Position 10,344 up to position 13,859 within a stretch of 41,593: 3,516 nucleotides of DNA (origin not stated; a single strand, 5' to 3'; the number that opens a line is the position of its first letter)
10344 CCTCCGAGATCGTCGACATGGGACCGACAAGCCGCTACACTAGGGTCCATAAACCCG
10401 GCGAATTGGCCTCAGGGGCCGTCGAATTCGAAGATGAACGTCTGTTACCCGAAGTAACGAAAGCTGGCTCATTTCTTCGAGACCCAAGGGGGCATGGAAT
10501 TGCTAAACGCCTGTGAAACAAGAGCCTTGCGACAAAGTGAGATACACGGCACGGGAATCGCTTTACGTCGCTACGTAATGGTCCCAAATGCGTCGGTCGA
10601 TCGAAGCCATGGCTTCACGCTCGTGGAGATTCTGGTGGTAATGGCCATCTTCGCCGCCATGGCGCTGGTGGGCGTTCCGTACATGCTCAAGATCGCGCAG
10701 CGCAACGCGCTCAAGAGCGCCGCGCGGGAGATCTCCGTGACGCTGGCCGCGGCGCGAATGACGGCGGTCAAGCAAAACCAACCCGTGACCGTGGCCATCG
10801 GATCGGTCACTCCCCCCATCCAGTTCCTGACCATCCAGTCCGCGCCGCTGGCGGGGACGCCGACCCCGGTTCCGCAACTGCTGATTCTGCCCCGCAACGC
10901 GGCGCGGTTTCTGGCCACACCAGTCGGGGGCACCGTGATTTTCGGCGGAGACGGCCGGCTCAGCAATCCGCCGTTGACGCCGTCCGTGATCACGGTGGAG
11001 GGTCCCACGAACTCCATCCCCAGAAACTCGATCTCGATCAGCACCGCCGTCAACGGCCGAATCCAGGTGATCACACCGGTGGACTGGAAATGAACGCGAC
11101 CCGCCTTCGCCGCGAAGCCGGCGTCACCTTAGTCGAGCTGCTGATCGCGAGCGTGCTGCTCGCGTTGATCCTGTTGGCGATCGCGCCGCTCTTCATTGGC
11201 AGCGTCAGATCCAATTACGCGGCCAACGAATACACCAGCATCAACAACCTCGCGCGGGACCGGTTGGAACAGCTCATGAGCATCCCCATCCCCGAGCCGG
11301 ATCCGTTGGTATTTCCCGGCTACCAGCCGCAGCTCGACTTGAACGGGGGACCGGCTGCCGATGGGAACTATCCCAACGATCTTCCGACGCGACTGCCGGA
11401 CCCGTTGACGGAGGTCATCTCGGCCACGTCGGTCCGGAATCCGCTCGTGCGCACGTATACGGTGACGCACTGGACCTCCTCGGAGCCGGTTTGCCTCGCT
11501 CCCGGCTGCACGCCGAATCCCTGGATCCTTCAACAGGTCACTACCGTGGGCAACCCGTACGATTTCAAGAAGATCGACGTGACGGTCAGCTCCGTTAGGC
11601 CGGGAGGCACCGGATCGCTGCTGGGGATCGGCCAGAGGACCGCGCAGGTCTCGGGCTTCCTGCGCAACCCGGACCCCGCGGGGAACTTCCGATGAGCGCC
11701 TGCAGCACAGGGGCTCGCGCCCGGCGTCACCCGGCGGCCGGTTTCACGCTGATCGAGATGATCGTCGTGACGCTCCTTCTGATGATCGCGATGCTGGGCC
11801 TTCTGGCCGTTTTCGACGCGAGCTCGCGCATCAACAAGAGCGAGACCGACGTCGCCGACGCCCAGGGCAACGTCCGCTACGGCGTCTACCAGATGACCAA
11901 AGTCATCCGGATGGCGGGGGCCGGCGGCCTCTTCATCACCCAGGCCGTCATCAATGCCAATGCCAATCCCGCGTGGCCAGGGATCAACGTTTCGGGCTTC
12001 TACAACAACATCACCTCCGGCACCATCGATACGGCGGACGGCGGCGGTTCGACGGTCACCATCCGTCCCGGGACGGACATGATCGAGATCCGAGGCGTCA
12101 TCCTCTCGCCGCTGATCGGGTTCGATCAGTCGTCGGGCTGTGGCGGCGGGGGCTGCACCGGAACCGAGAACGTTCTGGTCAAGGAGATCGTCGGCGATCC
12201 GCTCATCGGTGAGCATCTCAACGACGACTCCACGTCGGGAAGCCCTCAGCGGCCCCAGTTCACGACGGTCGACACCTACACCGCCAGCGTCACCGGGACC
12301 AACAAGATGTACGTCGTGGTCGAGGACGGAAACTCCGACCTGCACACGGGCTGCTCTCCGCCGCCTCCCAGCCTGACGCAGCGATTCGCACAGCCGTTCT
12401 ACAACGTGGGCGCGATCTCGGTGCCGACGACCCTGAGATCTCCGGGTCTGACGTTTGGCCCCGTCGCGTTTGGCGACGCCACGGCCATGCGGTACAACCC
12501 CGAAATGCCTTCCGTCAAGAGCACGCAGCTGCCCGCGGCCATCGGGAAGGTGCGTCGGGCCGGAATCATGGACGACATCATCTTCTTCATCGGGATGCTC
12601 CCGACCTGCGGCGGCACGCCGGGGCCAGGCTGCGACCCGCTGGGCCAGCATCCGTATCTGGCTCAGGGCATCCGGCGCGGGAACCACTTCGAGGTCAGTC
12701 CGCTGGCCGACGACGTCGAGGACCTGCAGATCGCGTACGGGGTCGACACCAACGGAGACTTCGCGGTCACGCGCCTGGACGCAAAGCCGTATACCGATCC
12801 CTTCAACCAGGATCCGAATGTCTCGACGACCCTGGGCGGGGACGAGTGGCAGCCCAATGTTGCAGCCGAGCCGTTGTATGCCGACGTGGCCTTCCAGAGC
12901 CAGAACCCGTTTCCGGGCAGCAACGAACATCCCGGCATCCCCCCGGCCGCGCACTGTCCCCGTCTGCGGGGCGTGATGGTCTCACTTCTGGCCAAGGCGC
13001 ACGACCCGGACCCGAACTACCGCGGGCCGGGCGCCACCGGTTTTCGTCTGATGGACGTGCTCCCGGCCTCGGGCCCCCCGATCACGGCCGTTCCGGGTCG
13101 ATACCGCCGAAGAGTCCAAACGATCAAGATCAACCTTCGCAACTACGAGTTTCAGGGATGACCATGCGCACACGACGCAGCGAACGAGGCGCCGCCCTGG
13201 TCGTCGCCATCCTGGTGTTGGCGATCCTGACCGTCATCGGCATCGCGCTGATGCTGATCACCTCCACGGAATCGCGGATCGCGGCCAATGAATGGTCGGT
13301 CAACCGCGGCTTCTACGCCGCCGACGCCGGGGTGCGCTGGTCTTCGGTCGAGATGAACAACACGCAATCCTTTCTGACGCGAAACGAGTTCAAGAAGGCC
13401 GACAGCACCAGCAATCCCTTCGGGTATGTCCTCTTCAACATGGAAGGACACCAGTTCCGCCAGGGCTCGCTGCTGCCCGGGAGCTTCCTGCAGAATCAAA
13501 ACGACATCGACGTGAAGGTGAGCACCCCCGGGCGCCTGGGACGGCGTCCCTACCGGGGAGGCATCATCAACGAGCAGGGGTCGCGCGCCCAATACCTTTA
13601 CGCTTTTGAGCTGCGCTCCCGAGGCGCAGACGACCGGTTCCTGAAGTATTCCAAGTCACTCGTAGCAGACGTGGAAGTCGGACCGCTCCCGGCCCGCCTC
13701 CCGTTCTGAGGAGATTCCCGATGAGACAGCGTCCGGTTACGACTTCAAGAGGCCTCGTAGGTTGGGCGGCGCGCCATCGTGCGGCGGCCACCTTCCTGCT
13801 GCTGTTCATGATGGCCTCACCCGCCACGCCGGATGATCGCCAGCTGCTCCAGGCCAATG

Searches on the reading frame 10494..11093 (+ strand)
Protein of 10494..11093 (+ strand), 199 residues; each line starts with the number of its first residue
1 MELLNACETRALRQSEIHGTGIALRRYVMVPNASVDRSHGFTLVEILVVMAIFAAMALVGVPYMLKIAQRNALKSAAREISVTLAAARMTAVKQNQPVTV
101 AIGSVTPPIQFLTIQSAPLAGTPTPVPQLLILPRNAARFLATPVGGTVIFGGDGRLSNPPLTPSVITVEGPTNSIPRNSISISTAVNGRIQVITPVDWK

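Call 11: search_protein_families(library=pfam, proteins=[window:10494-11093:+], max_evalue=0.01)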
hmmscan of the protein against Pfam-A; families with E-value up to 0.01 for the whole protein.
window:10494-11093:+ (199 aa): 2 families
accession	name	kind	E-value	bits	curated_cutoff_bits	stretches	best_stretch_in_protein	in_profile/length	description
PF07963.17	N_methyl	-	2e-07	30.7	21.2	1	37-59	3-25/27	Prokaryotic N-terminal methylation motif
PF12019.13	GspH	-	1.7e-06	28.9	21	1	76-173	1-93/108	Type II transport protein GspH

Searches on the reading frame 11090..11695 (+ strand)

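Call 11: search_protein_families(library=pfam, proteins=[window:11090-11695:+], max_evalue=0.01)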
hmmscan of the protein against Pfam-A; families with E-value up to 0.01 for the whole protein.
window:11090-11695:+ (201 aa): 1 family
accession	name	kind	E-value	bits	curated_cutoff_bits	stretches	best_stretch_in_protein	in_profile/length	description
PF07963.17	N_methyl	-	3.1e-05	23.8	21.2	1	7-31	2-26/27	Prokaryotic N-terminal methylation motif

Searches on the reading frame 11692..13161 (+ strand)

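Call 11: search_protein_families(library=pfam, proteins=[window:11692-13161:+], max_evalue=0.01)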
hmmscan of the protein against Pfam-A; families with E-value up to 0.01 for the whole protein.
window:11692-13161:+ (489 aa): 2 families
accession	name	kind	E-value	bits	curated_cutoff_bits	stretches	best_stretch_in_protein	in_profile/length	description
PF16074.10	PilW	-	1.3e-07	32.1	26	1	332-484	25-124/124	Type IV Pilus-assembly protein W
PF07963.17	N_methyl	-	1.1e-05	25.2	21.2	1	15-38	4-27/27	Prokaryotic N-terminal methylation motif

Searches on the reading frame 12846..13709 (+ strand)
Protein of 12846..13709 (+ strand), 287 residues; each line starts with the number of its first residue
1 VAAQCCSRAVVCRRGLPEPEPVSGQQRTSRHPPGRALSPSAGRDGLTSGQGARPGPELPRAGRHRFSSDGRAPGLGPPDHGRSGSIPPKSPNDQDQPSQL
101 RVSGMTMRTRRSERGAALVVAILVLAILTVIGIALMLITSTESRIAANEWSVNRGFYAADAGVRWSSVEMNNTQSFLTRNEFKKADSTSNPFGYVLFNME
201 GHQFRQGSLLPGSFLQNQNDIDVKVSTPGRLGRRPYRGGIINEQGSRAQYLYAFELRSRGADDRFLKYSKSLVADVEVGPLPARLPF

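Call 11: search_protein_families(library=pfam, proteins=[window:12846-13709:+], max_evalue=0.01)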
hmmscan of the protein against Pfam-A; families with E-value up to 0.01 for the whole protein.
window:12846-13709:+ (287 aa): 1 family
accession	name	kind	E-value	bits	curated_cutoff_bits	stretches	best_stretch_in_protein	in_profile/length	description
PF14341.11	PilX_N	-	1.8e-12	47.5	25.5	1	114-164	1-51/51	PilX N-terminal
